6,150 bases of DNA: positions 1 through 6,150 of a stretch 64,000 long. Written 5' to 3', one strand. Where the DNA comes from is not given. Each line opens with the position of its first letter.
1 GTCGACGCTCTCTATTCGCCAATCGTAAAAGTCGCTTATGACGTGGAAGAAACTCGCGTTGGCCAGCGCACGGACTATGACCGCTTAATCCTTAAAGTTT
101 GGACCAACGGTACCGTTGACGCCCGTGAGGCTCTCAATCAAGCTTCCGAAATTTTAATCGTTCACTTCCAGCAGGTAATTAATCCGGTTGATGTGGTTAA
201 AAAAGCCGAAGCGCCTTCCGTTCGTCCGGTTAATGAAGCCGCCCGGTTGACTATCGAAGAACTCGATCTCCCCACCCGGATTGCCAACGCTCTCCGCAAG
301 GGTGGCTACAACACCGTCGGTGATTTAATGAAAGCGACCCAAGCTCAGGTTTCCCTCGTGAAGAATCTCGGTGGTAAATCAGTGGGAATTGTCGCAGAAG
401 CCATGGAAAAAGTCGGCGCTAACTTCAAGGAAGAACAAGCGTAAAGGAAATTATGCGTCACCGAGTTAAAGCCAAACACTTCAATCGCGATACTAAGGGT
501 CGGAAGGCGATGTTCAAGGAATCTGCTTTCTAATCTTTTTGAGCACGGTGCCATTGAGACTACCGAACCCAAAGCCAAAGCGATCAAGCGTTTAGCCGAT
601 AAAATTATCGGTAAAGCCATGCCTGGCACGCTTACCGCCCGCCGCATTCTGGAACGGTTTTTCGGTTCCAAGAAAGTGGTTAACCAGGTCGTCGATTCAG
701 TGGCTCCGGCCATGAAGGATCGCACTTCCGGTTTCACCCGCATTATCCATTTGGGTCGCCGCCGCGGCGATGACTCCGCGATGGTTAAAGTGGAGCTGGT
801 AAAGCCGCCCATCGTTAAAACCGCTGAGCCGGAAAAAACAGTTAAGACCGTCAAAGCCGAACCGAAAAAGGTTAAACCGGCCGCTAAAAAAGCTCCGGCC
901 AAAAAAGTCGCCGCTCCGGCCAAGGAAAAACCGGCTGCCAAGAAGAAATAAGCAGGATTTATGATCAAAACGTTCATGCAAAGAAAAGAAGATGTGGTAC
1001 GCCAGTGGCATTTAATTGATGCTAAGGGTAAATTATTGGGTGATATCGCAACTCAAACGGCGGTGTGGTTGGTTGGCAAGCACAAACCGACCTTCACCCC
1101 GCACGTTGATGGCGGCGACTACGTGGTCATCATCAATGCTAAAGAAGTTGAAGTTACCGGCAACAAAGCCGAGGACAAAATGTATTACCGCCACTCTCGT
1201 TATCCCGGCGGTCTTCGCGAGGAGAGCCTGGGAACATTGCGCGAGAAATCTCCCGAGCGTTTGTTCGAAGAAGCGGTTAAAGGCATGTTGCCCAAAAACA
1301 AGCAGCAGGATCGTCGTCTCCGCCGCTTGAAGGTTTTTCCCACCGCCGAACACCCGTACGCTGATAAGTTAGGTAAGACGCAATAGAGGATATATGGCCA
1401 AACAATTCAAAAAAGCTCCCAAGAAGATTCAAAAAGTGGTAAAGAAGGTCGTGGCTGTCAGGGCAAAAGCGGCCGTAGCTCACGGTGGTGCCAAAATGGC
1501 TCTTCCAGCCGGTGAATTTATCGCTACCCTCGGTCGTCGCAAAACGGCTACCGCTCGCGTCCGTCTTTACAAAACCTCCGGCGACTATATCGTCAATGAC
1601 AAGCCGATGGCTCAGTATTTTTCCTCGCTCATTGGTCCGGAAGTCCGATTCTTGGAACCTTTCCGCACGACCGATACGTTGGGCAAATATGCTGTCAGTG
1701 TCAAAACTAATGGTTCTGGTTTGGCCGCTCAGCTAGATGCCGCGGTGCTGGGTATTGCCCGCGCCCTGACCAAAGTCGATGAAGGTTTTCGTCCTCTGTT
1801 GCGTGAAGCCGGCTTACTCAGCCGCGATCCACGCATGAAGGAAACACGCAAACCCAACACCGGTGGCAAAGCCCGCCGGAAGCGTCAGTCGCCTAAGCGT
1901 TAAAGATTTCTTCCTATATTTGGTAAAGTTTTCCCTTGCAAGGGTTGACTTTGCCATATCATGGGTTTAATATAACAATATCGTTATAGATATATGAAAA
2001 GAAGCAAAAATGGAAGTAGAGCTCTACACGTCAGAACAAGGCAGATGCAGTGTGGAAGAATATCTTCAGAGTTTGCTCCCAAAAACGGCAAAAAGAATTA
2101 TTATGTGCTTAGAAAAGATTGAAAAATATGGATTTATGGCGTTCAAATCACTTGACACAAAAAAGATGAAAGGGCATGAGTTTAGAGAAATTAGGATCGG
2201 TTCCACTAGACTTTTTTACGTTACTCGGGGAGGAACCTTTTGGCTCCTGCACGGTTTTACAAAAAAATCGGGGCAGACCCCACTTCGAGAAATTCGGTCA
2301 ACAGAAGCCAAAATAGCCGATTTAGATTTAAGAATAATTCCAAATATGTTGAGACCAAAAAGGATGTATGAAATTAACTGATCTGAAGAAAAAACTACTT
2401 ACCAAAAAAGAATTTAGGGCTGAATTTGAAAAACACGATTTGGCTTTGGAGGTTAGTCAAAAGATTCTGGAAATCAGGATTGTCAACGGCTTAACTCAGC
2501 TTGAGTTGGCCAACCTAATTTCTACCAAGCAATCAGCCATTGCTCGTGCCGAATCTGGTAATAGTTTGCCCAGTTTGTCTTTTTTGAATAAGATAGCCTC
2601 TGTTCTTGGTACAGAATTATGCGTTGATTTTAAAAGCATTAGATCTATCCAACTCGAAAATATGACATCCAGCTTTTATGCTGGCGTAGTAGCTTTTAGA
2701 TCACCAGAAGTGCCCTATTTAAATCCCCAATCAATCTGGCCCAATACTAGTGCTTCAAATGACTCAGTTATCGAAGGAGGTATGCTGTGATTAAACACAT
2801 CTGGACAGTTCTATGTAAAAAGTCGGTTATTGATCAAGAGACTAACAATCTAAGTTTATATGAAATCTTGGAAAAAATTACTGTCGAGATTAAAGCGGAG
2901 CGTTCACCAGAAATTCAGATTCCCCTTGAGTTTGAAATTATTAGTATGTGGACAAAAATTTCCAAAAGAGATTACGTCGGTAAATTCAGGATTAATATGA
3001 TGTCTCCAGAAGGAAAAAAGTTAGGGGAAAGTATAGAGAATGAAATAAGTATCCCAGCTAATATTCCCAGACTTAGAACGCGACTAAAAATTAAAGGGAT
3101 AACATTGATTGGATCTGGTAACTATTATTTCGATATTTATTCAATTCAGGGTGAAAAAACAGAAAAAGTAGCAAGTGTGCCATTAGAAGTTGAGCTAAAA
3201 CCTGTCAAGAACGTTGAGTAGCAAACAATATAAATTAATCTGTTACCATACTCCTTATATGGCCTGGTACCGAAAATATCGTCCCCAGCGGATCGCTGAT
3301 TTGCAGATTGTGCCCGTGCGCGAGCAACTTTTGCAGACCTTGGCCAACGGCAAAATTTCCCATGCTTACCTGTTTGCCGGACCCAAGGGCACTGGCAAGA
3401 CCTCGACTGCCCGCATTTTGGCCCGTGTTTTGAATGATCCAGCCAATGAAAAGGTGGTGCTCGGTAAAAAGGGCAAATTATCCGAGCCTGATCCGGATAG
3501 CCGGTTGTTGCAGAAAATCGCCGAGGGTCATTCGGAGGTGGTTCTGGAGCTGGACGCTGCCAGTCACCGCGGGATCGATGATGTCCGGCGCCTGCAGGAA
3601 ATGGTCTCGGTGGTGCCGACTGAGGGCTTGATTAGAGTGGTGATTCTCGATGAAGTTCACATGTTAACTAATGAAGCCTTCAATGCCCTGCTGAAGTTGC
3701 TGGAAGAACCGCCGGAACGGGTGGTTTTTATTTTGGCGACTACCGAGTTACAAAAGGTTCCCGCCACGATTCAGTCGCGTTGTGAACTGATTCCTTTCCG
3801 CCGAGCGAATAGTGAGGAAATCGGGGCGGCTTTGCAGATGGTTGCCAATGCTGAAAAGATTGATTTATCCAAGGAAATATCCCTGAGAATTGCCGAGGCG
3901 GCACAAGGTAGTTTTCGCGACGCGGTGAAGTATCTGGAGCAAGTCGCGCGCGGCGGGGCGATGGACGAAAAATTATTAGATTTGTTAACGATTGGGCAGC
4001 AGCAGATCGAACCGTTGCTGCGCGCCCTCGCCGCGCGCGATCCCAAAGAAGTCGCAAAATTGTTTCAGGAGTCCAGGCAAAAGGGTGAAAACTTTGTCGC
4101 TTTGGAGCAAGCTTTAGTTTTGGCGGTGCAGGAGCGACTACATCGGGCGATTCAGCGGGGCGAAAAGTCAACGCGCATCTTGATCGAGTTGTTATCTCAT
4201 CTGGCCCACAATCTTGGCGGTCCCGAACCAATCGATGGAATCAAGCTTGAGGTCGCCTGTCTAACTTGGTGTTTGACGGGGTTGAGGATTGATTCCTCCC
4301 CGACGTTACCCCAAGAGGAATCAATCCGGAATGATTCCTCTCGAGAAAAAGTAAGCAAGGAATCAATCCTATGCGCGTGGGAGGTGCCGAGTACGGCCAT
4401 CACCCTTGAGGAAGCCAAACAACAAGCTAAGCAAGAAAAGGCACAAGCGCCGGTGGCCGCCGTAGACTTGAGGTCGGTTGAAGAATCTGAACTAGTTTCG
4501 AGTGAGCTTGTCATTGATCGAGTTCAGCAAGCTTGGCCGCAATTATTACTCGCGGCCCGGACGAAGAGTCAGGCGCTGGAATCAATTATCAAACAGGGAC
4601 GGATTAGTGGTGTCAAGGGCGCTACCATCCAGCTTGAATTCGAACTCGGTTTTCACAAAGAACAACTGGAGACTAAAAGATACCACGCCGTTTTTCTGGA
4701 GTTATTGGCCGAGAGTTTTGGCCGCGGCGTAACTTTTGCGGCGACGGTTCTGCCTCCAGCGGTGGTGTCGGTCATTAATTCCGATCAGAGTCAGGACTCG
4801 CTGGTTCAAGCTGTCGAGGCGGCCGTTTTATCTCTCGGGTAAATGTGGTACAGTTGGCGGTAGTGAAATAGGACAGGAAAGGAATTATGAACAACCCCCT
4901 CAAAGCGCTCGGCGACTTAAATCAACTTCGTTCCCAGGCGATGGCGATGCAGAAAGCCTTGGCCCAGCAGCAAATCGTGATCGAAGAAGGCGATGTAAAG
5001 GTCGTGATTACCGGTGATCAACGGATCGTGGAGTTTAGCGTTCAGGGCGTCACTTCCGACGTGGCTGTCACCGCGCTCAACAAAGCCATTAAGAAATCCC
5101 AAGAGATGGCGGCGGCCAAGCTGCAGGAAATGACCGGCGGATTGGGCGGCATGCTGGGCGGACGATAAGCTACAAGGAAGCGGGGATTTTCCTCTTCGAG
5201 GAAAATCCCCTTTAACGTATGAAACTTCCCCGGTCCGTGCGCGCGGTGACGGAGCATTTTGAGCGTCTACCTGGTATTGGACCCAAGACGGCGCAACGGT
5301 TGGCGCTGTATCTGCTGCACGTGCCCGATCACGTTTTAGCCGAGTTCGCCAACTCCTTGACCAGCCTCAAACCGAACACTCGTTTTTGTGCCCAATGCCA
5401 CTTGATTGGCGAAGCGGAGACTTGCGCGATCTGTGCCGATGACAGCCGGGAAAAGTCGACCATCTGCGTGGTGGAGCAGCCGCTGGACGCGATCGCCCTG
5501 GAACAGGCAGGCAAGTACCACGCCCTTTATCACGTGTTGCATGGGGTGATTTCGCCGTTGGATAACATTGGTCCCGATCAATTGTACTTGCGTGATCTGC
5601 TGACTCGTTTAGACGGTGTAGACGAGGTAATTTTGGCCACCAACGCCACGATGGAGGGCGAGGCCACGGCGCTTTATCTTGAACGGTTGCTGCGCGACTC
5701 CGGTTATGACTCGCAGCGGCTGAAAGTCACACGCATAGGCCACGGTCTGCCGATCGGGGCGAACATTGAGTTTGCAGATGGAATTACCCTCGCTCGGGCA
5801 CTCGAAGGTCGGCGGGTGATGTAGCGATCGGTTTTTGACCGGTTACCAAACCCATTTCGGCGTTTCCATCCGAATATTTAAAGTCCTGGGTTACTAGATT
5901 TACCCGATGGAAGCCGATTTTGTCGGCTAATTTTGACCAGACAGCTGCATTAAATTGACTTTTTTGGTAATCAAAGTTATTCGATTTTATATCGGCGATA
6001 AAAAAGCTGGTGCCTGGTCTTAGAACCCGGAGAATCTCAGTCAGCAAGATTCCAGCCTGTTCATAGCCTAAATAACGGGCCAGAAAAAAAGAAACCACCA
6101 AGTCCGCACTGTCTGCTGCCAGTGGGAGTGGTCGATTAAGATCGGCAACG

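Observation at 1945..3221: AT-rich three-gene island between rpsI and dnaX: Gp49/HigB-like toxin, XRE antitoxin with a long tail, and an unassignable 144-aa third gene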

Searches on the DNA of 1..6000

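Call 88: search_rna_families(source=window, start=1, end=6000, threshold=gathering)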
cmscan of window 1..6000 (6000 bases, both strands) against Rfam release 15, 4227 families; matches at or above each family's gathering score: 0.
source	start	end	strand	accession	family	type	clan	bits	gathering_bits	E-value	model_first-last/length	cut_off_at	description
